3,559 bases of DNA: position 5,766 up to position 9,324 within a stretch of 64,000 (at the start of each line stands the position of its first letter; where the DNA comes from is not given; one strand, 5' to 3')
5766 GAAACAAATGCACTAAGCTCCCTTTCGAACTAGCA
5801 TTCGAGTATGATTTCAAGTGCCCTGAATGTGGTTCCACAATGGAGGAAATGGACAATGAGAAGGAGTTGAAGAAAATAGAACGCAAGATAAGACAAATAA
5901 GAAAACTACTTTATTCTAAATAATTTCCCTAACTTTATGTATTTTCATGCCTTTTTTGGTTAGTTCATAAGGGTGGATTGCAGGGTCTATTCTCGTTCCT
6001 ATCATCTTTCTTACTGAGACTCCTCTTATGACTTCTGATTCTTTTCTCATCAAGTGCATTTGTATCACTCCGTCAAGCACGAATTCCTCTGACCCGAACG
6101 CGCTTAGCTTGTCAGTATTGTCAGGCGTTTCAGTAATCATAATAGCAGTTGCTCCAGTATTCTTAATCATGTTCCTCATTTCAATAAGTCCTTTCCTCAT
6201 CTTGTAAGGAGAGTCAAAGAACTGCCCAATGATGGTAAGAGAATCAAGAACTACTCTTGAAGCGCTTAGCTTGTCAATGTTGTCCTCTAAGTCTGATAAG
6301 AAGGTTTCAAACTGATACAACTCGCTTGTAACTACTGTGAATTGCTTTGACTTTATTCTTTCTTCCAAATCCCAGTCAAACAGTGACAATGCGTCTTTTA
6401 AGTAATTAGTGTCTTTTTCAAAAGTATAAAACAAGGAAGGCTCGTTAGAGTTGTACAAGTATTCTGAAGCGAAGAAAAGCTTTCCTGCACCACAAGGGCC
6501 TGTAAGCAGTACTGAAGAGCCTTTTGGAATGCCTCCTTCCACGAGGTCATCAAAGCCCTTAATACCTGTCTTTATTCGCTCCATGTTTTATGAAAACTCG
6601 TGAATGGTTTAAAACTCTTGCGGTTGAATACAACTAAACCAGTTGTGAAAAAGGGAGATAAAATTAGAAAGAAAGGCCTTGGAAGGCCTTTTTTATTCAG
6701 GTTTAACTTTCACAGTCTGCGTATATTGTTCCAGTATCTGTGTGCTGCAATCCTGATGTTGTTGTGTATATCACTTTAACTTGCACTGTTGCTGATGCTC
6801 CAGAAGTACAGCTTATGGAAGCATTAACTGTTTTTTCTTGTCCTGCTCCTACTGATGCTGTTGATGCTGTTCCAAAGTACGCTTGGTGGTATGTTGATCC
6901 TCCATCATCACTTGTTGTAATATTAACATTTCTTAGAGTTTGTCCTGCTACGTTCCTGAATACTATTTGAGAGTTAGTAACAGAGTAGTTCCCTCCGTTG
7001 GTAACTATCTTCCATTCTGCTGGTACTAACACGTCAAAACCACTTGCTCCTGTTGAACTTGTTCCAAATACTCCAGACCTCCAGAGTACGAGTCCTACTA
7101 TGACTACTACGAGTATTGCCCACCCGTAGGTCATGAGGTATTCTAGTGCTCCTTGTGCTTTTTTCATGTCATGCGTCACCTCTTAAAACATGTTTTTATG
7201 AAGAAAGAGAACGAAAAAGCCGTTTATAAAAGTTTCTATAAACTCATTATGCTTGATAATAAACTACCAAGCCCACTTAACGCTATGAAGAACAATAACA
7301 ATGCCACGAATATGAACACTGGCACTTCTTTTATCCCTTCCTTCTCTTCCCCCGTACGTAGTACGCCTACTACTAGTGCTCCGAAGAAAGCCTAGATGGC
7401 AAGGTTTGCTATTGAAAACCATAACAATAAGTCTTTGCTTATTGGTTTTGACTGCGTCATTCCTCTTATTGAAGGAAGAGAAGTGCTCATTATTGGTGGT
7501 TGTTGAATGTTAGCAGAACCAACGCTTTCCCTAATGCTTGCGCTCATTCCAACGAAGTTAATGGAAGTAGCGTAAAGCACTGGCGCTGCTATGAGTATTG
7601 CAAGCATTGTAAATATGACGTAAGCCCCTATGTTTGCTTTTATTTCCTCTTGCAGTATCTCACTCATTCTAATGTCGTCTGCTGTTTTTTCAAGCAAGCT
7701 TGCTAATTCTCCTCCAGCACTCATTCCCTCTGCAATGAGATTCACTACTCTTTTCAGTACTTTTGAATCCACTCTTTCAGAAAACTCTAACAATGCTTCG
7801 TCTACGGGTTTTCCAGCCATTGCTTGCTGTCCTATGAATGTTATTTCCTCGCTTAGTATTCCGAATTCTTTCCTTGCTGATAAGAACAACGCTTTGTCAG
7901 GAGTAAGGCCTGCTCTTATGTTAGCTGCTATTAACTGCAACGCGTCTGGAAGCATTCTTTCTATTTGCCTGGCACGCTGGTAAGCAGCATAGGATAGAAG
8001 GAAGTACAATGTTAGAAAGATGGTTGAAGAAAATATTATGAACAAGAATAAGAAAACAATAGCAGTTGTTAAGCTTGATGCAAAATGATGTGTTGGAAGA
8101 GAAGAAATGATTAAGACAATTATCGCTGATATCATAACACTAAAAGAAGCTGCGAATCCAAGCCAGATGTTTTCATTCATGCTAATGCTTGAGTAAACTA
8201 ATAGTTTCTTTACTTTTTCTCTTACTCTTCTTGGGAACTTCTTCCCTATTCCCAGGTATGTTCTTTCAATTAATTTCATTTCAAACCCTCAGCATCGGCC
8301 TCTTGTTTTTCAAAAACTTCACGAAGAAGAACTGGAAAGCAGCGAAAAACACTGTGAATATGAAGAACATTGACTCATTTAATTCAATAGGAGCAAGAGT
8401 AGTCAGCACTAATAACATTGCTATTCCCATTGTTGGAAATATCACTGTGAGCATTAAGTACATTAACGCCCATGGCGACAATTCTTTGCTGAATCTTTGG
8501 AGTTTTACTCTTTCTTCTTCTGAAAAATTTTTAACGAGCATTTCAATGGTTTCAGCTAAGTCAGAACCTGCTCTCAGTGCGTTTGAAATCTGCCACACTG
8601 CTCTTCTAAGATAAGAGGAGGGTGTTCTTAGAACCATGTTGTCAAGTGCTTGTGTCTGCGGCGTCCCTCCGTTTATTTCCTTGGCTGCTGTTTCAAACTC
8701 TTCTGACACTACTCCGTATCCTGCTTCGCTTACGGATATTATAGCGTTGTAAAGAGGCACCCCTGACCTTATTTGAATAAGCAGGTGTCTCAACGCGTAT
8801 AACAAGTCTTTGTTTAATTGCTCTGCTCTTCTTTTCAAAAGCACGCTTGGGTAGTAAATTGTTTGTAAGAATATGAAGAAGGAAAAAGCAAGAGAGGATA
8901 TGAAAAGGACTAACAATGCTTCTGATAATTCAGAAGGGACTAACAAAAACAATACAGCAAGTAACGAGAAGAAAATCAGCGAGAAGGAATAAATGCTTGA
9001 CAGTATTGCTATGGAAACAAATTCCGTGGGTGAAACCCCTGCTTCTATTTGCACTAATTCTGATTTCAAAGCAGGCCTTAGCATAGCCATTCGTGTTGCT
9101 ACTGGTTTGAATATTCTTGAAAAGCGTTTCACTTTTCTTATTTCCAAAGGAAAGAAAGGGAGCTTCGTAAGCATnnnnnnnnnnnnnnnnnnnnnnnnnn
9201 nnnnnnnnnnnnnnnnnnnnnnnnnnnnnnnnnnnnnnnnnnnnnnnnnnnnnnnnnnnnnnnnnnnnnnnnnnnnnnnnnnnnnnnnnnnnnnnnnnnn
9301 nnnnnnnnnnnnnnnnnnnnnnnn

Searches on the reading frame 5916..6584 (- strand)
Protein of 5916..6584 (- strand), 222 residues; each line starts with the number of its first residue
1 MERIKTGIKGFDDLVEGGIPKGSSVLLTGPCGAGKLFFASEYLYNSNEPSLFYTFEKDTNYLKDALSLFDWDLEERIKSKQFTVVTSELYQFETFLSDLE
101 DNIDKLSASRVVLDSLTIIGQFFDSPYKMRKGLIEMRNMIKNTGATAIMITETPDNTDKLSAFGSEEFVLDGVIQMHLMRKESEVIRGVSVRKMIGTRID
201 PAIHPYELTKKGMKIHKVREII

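Call 41: search_protein_families(library=pfam, proteins=[window:5916-6584:-], max_evalue=0.001)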
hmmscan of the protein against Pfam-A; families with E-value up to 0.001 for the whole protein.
window:5916-6584:- (222 aa): 2 families
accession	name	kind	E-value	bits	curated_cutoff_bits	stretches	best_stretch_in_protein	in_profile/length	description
PF06745.19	ATPase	-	6.4e-48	163.6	26.6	1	4-217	1-228/231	KaiC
PF13481.12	AAA_25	-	0.00014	21.9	27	0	5-43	16-54/195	AAA domain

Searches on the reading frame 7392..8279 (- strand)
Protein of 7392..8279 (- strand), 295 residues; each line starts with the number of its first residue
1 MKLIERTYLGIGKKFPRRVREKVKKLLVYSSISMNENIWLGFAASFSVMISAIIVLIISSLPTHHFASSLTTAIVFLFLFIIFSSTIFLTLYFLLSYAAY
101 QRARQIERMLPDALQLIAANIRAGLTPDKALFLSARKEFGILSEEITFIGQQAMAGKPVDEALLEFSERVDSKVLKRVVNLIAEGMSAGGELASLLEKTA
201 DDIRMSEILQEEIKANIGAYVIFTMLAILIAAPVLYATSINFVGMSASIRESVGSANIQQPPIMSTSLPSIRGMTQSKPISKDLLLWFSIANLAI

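Call 41: search_protein_families(library=pfam, proteins=[window:7392-8279:-], max_evalue=0.001)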
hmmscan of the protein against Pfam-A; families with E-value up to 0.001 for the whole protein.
window:7392-8279:- (295 aa): 1 family
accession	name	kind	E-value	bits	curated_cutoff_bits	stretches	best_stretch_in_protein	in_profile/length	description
PF00482.28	T2SSF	-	3.4e-14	53.3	25.2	1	114-236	2-121/125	Type II secretion system (T2SS), protein F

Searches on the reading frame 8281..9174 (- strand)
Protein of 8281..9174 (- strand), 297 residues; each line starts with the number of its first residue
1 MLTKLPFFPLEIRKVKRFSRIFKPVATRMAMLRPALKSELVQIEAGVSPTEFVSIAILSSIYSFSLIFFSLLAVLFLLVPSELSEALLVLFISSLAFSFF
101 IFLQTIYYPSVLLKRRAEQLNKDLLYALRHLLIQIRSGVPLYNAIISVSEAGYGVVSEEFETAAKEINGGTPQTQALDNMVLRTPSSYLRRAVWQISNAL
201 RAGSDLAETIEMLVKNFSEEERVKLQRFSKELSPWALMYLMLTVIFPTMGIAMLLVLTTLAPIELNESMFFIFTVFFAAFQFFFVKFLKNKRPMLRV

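Call 41: search_protein_families(library=pfam, proteins=[window:8281-9174:-], max_evalue=0.001)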
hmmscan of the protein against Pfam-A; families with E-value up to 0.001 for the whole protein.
window:8281-9174:- (297 aa): 1 family
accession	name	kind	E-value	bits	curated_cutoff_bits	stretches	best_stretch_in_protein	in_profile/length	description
PF00482.28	T2SSF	-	6.2e-21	75.1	25.2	1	127-253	1-124/125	Type II secretion system (T2SS), protein F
